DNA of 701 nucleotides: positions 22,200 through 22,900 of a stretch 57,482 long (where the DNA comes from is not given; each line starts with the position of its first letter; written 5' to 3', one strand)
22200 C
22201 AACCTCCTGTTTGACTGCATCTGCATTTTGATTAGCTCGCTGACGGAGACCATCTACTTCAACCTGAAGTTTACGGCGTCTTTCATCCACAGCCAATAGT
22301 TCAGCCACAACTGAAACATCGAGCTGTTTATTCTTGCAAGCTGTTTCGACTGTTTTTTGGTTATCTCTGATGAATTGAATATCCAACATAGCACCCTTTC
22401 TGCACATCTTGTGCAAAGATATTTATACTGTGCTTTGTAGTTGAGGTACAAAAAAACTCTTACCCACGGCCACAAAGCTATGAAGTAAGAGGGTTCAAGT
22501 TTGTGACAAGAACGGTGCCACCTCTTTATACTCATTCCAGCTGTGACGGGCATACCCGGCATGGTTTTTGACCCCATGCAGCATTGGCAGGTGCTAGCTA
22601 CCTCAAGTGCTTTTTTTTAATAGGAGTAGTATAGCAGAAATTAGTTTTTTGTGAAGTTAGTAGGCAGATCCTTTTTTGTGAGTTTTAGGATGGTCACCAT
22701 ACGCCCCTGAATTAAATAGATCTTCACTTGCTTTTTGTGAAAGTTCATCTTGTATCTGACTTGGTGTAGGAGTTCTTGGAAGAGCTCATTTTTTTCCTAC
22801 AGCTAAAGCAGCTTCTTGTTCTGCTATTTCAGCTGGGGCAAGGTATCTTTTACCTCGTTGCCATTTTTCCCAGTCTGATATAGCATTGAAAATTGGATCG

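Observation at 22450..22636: Very compact T-box upstream of serS: ileS-type sensor coupled to a transcription terminator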

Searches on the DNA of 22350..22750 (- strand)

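Call 4: search_rna_families(source=window, start=22350, end=22750, threshold=evalue, max_evalue=10, show_alignments=4)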
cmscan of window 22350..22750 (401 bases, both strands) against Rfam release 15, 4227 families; matches with E-value up to 10: 0.
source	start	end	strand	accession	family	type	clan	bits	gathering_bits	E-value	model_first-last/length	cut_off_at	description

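Call 33: search_rna_families(sources=[L086, L096, L119, L156, L176, L081, L141, L101, L108, L183, L085, L120, L103, L152, L172, L192, L100, L116], threshold=gathering)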
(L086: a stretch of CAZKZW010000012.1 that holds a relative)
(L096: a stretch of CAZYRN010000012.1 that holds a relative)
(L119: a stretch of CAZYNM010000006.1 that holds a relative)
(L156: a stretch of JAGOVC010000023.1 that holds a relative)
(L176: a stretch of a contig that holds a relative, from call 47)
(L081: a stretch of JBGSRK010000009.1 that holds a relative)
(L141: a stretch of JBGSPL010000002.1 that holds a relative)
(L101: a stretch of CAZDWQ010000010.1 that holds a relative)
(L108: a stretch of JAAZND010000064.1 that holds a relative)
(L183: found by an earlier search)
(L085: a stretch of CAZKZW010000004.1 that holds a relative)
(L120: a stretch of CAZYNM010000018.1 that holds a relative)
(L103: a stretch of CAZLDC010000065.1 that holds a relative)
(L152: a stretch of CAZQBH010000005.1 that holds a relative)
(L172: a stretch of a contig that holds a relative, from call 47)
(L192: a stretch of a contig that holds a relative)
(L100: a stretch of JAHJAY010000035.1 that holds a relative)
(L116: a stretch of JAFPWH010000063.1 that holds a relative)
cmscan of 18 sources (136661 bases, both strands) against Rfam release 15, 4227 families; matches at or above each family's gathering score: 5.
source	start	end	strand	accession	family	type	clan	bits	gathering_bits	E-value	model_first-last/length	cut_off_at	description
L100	2860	2933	-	RF00005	tRNA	Gene; tRNA;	CL00001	70.1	29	6.3e-13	1-71/71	no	tRNA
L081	5512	5584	+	RF00005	tRNA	Gene; tRNA;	CL00001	69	29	1.3e-12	1-71/71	no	tRNA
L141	713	799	-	RF00005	tRNA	Gene; tRNA;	CL00001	54.5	29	1.2e-08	1-71/71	no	tRNA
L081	5778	5866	+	RF00005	tRNA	Gene; tRNA;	CL00001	53.1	29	3e-08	1-71/71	no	tRNA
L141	932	1021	-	RF00005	tRNA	Gene; tRNA;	CL00001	52.5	29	4.4e-08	1-71/71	no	tRNA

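Call 45: build_rna_model(alignment_id=A2, structure=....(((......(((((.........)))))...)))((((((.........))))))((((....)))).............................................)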
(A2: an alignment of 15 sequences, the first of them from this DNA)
Model R1 built from alignment A2 (15 sequences, 116 columns); structure: as given.
model positions 101; base pairs 18; branch points 2; effective number of sequences 1.72; information 0.59 bits per position. Calibrated on 0.2 Mb of random sequence (short: E-values are rough).
structure used (alignment columns):
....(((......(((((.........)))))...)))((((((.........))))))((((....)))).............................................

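Call 46: search_with_rna_model(model_id=R1, sources=[window, L001, L002, L003, L004, L005, L006, L007, L008, L009, L010, L011, L012, L013, L014, L015, L016, L017, L018, L019, L020, L021, L022, L023, L024, L025, L026, L027, L028, L029, L030, L031, L032, L033, L034, L035, L036, L037, L038, L039, L040, L041, L042, L043, L044, L045, L046, L047, L048, L049, L050, L051, L052, L053, L054, L055, L056, L057, L058, L059, L060, L061, L062, L063, L064, L065, L066, L067, L068, L069, L070, L071, L072, L073, L074, L075, L076, L077, L078, L079, L080], max_evalue=1)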
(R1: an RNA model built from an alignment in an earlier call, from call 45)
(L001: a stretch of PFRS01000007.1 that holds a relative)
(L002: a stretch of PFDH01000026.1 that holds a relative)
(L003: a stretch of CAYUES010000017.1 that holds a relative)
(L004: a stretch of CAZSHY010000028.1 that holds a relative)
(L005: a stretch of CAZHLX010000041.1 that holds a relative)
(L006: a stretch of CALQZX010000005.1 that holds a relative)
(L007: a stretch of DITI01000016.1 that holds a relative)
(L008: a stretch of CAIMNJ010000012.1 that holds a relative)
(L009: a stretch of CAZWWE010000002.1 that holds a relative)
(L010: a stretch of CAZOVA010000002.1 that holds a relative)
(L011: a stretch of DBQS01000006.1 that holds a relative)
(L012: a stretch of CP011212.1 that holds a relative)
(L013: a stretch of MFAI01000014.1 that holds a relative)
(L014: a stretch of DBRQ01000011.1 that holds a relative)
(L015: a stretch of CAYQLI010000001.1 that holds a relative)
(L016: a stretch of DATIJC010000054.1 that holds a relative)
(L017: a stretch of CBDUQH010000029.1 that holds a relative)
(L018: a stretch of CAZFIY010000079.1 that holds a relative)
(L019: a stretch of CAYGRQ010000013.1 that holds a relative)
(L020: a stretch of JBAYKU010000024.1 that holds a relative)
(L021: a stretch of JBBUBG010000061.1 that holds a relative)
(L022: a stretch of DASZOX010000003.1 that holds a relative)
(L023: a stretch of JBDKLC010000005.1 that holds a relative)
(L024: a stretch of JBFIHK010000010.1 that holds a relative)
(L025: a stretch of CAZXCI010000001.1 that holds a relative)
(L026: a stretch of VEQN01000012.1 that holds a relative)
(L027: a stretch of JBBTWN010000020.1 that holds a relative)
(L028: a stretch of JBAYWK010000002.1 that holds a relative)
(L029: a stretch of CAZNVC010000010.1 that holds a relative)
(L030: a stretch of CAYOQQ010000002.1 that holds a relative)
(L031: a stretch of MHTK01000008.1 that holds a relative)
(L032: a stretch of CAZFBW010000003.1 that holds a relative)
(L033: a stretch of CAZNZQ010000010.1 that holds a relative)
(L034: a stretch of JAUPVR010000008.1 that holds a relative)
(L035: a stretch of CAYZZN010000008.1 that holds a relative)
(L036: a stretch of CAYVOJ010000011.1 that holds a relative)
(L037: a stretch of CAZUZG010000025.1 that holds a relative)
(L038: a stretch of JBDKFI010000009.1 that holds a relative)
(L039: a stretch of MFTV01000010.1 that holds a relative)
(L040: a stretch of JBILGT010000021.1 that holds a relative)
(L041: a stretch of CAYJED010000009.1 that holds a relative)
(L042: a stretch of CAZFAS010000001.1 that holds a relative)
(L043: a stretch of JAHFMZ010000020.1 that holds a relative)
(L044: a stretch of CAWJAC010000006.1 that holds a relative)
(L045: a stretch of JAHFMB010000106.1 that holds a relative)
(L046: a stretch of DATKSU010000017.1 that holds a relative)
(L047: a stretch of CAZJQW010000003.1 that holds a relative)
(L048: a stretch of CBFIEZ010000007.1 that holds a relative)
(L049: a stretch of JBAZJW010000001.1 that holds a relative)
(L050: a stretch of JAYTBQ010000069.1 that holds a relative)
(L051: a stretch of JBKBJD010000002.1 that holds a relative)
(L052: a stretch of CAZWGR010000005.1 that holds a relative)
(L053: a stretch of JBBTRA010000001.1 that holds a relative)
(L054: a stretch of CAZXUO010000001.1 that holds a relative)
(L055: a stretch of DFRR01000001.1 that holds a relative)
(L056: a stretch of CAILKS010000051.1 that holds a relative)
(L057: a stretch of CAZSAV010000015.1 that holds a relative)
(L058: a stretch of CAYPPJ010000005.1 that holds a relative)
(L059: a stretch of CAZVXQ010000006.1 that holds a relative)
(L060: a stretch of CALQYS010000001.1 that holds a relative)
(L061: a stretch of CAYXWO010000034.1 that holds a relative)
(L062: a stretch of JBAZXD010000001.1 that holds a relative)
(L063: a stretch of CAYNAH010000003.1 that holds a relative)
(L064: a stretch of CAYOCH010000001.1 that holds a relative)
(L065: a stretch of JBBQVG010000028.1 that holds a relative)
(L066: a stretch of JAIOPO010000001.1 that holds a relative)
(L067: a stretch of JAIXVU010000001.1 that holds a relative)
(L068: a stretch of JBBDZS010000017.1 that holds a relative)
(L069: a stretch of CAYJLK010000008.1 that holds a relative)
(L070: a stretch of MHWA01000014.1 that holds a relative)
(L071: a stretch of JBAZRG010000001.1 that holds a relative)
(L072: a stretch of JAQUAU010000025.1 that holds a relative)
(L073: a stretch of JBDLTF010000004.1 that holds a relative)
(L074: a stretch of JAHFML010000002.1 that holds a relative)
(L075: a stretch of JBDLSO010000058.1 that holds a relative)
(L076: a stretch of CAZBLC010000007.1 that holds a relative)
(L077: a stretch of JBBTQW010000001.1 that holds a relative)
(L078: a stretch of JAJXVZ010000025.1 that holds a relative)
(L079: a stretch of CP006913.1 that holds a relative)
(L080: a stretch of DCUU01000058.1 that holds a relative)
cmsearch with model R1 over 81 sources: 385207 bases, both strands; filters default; matches with E-value up to 1: 11.
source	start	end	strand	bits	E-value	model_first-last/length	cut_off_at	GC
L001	1274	1374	+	108.7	1.5e-23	1-101/101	no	0.53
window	22513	22614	-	106.7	4.4e-23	1-101/101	no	0.53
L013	1299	1401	+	86.1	4.1e-18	1-101/101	no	0.53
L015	1320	1423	+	77.1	6.4e-16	1-101/101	no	0.55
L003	1149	1227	+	70.4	2.6e-14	1-101/101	no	0.51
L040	1285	1370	+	62.6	2e-12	1-101/101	no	0.5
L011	1328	1426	+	60.6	6.2e-12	1-101/101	no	0.53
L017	627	724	+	58.8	1.7e-11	1-101/101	no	0.5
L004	1271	1361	+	46.2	1.8e-08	1-101/101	no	0.58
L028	1764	1852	+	17.8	0.13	1-101/101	no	0.43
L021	1310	1413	+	15.7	0.44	1-101/101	no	0.43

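Call 47: search_with_rna_model(model_id=R1, sources=[L081, L082, L083, L084, L085, L086, L087, L088, L089, L090, L091, L092, L093, L094, L095, L096, L097, L098, L099, L100, L101, L102, L103, L104, L105, L106, L107, L108, L109, L110, L111, L112, L113, L114, L115, L116, L117, L118, L119, L120, L121, L122, L123, L124, L125, L126, L127, L128, L129, L130, L131, L132, L133, L134, L135, L136, L137, L138, L139, L140, L141, L142, L143, L144, L145, L146, L147, L148, L149, L150, L151, L152, L153, L154, L155, L156, L157, L158, L159, L160, L161, L162, L163, L164, L165, L166, L167, L168, L169, L170, L171, L172, L173, L174, L175, L176, L177, L178, L179, L180], max_evalue=0.01)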
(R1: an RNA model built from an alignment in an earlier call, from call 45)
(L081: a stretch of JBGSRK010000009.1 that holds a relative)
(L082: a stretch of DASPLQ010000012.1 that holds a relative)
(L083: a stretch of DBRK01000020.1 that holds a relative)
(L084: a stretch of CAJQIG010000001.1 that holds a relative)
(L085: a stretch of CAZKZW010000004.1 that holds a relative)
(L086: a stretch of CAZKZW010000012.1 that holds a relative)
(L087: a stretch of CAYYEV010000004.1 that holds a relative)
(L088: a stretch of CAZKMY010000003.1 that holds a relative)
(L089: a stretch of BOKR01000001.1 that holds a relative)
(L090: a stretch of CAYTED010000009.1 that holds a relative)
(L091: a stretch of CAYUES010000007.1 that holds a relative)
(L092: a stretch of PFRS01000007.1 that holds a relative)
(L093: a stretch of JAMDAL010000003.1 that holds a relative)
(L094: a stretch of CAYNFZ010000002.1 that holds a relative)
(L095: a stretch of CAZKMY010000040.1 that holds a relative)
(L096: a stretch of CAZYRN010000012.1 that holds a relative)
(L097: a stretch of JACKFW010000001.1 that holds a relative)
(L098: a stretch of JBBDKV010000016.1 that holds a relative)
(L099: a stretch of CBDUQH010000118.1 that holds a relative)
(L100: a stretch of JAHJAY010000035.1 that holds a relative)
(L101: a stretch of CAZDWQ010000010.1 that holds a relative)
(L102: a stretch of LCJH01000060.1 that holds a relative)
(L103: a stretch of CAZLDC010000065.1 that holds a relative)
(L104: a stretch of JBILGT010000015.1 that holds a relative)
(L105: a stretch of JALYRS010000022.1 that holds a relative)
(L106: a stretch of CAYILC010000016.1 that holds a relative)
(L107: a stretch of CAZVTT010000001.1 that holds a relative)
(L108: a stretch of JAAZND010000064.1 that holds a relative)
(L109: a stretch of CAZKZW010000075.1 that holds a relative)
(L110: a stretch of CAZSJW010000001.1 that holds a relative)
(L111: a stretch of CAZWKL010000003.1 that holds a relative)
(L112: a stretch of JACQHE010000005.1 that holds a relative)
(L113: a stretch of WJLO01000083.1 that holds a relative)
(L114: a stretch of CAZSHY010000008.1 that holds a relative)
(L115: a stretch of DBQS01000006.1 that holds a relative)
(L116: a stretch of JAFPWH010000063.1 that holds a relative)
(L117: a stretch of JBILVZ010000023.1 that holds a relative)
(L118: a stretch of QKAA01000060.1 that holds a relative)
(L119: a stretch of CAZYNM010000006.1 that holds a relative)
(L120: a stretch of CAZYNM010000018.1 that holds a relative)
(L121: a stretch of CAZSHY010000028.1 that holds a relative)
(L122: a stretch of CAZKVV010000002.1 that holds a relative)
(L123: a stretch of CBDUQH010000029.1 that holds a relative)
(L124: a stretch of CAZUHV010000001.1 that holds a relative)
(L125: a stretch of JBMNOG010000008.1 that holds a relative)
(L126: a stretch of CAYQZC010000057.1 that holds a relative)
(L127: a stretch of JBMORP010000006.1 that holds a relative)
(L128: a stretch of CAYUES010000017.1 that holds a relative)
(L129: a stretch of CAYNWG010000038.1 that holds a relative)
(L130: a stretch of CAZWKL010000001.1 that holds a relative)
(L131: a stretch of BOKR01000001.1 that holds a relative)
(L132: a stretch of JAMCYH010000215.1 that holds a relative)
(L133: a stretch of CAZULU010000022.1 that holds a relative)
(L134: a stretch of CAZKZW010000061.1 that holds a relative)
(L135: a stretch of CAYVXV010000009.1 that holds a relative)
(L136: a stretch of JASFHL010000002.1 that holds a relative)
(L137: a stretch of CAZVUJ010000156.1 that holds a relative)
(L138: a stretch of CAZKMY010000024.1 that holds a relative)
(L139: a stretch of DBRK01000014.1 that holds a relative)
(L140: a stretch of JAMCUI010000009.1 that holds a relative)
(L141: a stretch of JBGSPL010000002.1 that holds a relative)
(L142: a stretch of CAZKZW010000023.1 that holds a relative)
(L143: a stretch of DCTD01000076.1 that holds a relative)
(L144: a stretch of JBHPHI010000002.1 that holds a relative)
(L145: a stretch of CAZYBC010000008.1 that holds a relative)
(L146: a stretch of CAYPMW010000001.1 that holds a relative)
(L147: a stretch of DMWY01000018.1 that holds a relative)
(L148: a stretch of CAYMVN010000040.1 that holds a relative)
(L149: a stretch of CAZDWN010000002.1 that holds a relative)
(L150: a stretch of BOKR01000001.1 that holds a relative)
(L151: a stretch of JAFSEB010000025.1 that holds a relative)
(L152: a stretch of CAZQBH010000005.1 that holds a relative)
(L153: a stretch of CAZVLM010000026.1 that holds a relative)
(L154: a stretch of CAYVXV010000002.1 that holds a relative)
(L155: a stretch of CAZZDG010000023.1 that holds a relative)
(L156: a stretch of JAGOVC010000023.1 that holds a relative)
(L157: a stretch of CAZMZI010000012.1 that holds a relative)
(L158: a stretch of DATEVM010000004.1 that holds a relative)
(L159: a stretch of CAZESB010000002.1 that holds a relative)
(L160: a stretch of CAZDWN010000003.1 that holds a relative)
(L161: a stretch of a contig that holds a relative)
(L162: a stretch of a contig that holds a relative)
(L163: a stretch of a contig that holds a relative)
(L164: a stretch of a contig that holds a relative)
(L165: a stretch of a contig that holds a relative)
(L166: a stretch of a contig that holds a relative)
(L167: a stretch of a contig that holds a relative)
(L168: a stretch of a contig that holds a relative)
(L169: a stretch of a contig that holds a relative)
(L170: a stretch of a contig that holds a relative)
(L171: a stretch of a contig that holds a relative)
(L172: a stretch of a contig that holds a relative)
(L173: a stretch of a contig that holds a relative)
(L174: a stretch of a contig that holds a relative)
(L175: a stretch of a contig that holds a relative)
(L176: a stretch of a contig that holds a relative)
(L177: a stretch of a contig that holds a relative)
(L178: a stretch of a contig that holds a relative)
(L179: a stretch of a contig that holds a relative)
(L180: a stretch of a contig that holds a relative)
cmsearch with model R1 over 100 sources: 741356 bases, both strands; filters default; matches with E-value up to 0.01: 98.
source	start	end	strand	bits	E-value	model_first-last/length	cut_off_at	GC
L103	755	855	+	111.8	5e-24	1-101/101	no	0.52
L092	5624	5724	-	108.7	2.8e-23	1-101/101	no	0.53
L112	7012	7112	+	108.4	3.3e-23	1-101/101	no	0.52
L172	6340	6441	-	105.3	1.9e-22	1-101/101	no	0.48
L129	5988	6087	-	102.3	9.7e-22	1-101/101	no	0.5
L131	90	192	-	100.1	3.4e-21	1-101/101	no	0.49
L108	4932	5038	+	97.5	1.4e-20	1-101/101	no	0.44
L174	3880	3980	-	95.4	4.6e-20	1-101/101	no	0.45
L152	6155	6258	-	95.1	5.5e-20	1-101/101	no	0.42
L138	7604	7708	-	94.6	7.2e-20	1-101/101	no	0.5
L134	850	954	-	92.9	1.8e-19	1-101/101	no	0.51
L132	6822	6924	-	92.4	2.4e-19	1-101/101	no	0.47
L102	2763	2863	-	88.5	2.1e-18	1-101/101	no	0.5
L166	6109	6261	+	73.7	8.1e-15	1-101/101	no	0.41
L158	1255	1354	+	72.2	1.8e-14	1-101/101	no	0.54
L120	3645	3762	-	71.4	2.9e-14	1-101/101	no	0.45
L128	5041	5119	-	70.4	5e-14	1-101/101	no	0.51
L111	23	125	-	68.3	1.6e-13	1-101/101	no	0.6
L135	7362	7464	+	67.8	2.2e-13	1-101/101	no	0.56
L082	7602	7700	+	66.6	4.1e-13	1-101/101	no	0.54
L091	7181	7269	-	64.7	1.2e-12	1-101/101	no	0.52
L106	458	566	+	64.3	1.5e-12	1-101/101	no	0.51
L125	6517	6618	-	64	1.8e-12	1-101/101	no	0.48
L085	6233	6353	-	62.8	3.4e-12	1-101/101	no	0.49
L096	4078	4218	-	61.5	7.2e-12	1-101/101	no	0.46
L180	4811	4940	-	61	9.3e-12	1-101/101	no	0.48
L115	7380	7478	-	60.6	1.2e-11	1-101/101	no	0.53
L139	1606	1687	+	60.3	1.4e-11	1-101/101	no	0.57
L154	7867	7991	+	60.3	1.4e-11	1-101/101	no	0.44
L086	1734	1857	-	59.8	1.8e-11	1-101/101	no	0.44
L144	1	100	+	59.7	1.9e-11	12-101/101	5'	0.55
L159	59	183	-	59.2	2.6e-11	1-101/101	no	0.54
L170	7757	7870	-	59.1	2.7e-11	1-101/101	no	0.6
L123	3462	3559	-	58.8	3.2e-11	1-101/101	no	0.5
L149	1581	1686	-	58.3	4.3e-11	1-101/101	no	0.44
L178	2022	2127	-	57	8.9e-11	1-101/101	no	0.53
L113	6204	6326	-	56.6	1.1e-10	1-101/101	no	0.41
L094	6491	6617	-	56.4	1.2e-10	1-101/101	no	0.53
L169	3654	3743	-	56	1.5e-10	1-101/101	no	0.61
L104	2569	2671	-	55.8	1.7e-10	1-101/101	no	0.51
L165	4147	4266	-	54.6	3.2e-10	1-101/101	no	0.47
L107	846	959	+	54.6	3.3e-10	1-101/101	no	0.46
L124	4023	4119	-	53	7.8e-10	1-101/101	no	0.41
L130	7251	7374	+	52.8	9.1e-10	1-101/101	no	0.57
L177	7062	7212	+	52.5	1e-09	1-101/101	no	0.5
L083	433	524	+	52.5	1.1e-09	1-101/101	no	0.61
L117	6649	6763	+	52.3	1.2e-09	1-101/101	no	0.44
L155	5993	6101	-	51.9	1.4e-09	1-101/101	no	0.43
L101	7174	7289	-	51.8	1.6e-09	1-101/101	no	0.42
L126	2566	2678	+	51.4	1.9e-09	1-101/101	no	0.47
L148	5704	5820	-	51.4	2e-09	1-101/101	no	0.49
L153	3657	3771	+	50.9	2.5e-09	1-101/101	no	0.54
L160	7221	7308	+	50.7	2.9e-09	1-101/101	no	0.52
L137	2772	2871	+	49.9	4.6e-09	1-101/101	no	0.45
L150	393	502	-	49.4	5.8e-09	1-101/101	no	0.48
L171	799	909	+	48.8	8.1e-09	1-101/101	no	0.6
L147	6271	6390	-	48.7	8.7e-09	1-101/101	no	0.48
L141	4235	4365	-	48.6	9.1e-09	1-101/101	no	0.47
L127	3436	3548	+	48.3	1.1e-08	1-101/101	no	0.41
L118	3401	3518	+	47.7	1.5e-08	1-101/101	no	0.42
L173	2329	2459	-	47.4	1.8e-08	1-101/101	no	0.51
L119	6894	7013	-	47.1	2.1e-08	1-101/101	no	0.48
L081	2100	2207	+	46.8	2.6e-08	1-101/101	no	0.48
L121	2685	2775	-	46.2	3.4e-08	1-101/101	no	0.58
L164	1580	1704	-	46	4e-08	1-101/101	no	0.52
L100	3124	3234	+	44.4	9.8e-08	1-101/101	no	0.52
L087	5362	5492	+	44.2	1.1e-07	1-101/101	no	0.48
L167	2962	3079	+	44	1.2e-07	1-101/101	no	0.47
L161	5264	5385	-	42.6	2.6e-07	1-101/101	no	0.48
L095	1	83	+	42.3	3e-07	14-101/101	5'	0.51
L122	6697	6833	-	42.2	3.2e-07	1-101/101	no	0.48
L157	292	433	+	42.1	3.5e-07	1-101/101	no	0.44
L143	5779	5939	-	41.8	4.1e-07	1-101/101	no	0.49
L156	303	420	+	41.7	4.4e-07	1-101/101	no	0.49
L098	7324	7418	+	41.6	4.6e-07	1-101/101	no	0.48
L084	1994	2073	-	41.3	5.3e-07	1-101/101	no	0.44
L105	1001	1105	-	40.7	7.5e-07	1-101/101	no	0.49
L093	2601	2734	-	40.6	8e-07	1-101/101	no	0.45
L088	852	928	-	40.3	9.2e-07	1-101/101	no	0.47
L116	5555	5643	+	40.1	1e-06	1-101/101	no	0.53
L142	7252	7352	+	39.6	1.4e-06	1-101/101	no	0.45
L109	1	49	+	38.6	2.4e-06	55-101/101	5'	0.57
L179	1496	1596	+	38.3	2.9e-06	1-101/101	no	0.49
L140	5627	5744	+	37.7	4.1e-06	1-101/101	no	0.44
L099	711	821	-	36.4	8e-06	1-101/101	no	0.51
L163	700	820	-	35.1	1.7e-05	1-101/101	no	0.52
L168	4726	4855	-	34.6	2.2e-05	1-101/101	no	0.4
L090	7247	7357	-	34.1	2.9e-05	1-101/101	no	0.5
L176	3454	3575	+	33.9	3.3e-05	1-101/101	no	0.45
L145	3488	3602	-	33.8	3.4e-05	1-101/101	no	0.36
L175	7179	7251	+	31.7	0.00011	1-101/101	no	0.49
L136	1821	1902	-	31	0.00016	1-101/101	no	0.37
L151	5718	5807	-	30.5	0.00022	4-79/101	no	0.67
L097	514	605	-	28.1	0.00082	1-101/101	no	0.32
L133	1720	1823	+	27.6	0.0011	1-101/101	no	0.54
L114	7393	7452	-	27.1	0.0015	4-83/101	no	0.47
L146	6623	6725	+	26.9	0.0016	1-101/101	no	0.38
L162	5236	5345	+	26.8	0.0017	1-101/101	no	0.43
